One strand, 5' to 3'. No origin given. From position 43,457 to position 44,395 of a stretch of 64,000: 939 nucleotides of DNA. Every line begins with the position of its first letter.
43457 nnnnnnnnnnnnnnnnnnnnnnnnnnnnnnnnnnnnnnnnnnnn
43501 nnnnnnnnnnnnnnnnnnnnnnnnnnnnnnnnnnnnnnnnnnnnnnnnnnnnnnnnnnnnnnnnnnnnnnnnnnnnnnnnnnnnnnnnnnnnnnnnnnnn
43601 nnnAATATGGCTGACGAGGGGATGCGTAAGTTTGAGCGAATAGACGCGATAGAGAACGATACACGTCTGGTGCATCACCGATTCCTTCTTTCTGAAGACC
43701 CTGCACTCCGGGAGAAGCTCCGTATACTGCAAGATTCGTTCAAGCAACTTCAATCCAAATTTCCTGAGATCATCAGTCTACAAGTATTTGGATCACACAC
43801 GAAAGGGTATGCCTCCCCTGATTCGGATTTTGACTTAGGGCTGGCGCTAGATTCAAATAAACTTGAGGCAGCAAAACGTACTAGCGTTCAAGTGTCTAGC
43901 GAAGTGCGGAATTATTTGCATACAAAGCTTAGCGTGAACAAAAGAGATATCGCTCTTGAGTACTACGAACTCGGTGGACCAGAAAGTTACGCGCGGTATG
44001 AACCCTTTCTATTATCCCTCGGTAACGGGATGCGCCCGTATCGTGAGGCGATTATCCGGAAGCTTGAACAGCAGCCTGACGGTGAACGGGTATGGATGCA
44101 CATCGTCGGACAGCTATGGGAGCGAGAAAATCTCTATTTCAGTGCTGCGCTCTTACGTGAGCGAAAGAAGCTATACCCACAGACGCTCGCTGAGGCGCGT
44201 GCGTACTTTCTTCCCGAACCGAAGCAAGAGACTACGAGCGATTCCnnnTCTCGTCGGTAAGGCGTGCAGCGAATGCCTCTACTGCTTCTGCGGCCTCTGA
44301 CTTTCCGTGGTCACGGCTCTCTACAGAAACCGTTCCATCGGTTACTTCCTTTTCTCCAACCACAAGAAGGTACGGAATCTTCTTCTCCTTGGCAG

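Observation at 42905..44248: Two tandem paralogous minimal nucleotidyltransferases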

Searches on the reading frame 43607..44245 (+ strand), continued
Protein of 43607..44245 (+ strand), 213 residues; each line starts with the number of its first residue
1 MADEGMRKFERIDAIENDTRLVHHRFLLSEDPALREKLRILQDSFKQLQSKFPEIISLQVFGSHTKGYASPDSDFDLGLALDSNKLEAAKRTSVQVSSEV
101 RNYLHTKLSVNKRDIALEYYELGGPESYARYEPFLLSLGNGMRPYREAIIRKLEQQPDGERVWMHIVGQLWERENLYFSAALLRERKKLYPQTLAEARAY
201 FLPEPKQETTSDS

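Call 89: list_cluster_members(proteins=[P0020, P0024, P0029, P0034, P0040, P0050, P0064, P0086, P0113, P0125])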
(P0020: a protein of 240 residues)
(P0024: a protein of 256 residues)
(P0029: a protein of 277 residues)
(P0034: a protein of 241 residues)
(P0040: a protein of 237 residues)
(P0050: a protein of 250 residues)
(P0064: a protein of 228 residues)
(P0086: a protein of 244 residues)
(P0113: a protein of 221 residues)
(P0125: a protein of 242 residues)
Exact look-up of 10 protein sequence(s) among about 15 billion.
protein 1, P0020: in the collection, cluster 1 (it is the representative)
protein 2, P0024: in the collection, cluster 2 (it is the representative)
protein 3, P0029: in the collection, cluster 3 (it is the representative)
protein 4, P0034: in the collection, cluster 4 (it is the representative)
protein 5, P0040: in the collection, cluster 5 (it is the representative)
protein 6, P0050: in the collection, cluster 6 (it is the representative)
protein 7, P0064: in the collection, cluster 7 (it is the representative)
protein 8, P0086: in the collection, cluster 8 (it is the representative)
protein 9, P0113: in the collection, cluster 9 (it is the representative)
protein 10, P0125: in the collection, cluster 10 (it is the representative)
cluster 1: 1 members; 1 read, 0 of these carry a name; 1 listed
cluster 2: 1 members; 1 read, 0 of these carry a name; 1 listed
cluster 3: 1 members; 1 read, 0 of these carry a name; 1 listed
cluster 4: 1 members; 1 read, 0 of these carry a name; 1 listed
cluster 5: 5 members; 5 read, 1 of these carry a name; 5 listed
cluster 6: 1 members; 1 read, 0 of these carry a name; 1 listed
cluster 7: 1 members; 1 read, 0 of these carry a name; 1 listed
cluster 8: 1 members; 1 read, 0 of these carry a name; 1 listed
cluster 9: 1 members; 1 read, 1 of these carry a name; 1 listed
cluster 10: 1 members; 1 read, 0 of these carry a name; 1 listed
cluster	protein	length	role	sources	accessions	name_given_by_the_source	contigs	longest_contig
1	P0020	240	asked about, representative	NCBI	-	-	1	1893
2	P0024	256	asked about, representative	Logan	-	-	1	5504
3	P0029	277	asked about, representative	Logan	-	-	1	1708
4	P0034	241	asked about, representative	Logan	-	-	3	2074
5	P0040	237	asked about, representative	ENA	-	-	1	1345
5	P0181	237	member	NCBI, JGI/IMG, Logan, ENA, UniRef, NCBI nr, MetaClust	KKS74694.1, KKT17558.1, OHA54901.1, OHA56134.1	MAG: hypothetical protein UV47_C0009G0002 [Parcubacteria group bacterium ... | Polymerase nucleotidyl transferase domain-containing protein n=2 Tax=Candidatus ... | status=active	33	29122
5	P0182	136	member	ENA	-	-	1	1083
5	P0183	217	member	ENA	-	-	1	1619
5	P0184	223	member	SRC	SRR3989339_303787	-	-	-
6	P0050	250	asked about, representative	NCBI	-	-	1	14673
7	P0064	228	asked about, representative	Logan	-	-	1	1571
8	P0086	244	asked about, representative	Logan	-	-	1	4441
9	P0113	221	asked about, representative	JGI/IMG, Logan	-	predicted nucleotidyltransferase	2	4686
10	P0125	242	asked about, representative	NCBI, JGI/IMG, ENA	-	-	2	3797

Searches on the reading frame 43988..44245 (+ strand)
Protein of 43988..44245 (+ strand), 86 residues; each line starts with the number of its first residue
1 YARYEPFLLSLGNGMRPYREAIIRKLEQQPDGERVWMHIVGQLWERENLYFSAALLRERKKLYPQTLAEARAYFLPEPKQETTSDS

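Call 64: search_solved_structures(query=A5, max_evalue=10, show_alignments=2)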
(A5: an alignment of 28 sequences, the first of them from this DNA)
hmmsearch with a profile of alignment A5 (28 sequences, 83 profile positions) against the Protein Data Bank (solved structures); distinct sequences matched with E-value up to 10: 8.
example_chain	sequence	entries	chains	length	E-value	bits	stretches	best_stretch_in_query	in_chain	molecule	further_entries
8fwp_A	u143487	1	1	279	0.18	14.5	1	35-81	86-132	Cell division control protein 10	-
8pfh_A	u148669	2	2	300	0.22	14.3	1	35-81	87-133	CDC10 isoform 1 | Cell division control protein 10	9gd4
8sgd_A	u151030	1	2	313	0.24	14.2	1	35-81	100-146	CDC10 isoform 1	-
3lb6_C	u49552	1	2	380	0.32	13.8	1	28-72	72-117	Interleukin-13 receptor subunit alpha-2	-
2v54_A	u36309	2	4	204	0.46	13.3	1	17-52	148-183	THYMIDYLATE KINASE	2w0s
9bhw_B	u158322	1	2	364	0.7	12.7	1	35-76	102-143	Neuronal-specific septin-3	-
6r3e_A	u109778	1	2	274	0.74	12.6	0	5-30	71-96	DNA (cytosine-5)-methyltransferase 3B,DNA (cytosine-5)-methyltransferase 3B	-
6nbn_A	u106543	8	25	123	1.3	11.8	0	8-52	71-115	AAEL005772-PA | OBP22, AAEL005772-PA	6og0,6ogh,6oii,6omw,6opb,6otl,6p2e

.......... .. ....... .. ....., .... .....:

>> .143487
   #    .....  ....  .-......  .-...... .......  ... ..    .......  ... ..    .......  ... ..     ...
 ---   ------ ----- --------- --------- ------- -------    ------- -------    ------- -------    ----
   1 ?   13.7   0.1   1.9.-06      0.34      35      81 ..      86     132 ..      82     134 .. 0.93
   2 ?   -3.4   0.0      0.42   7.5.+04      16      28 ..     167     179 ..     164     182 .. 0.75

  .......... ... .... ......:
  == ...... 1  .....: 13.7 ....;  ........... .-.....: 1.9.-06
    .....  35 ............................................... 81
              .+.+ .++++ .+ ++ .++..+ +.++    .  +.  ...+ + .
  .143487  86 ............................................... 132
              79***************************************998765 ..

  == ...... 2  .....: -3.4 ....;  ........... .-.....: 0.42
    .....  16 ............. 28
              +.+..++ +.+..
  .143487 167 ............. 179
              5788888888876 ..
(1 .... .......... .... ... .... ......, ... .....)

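Call 65: search_protein_families(library=pfam, alignment_id=A5, max_evalue=1)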
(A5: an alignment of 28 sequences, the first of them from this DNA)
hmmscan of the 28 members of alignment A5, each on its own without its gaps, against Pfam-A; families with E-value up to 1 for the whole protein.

A. member 1, seq(86 aa): 0 families

B. families by the number of members that match (of 28 scanned): 7 families
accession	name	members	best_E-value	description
PF18982.5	JetA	1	0.05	Wadjet protein JetA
PF04958.18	AstA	1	0.091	Arginine N-succinyltransferase beta subunit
PF18551.6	TackOD1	1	0.14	Thaumarchaeal output domain 1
PF24237.1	INO80E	1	0.2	INO80 complex subunit E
PF07867.16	DUF1654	1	0.21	Protein of unknown function (DUF1654)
PF19817.4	DUF6300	1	0.23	Family of unknown function (DUF6300)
PF15291.11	Dermcidin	1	0.24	Dermcidin, antibiotic peptide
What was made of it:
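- The C-terminal region matches no known ANT C-terminal domain in Pfam or the PDB (calls 64, 65).
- Tried and rejected: A profile of 28 C-terminal segments found nothing credible in the PDB (best E=0.18, a septin) or in Pfam (calls 64, 65).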
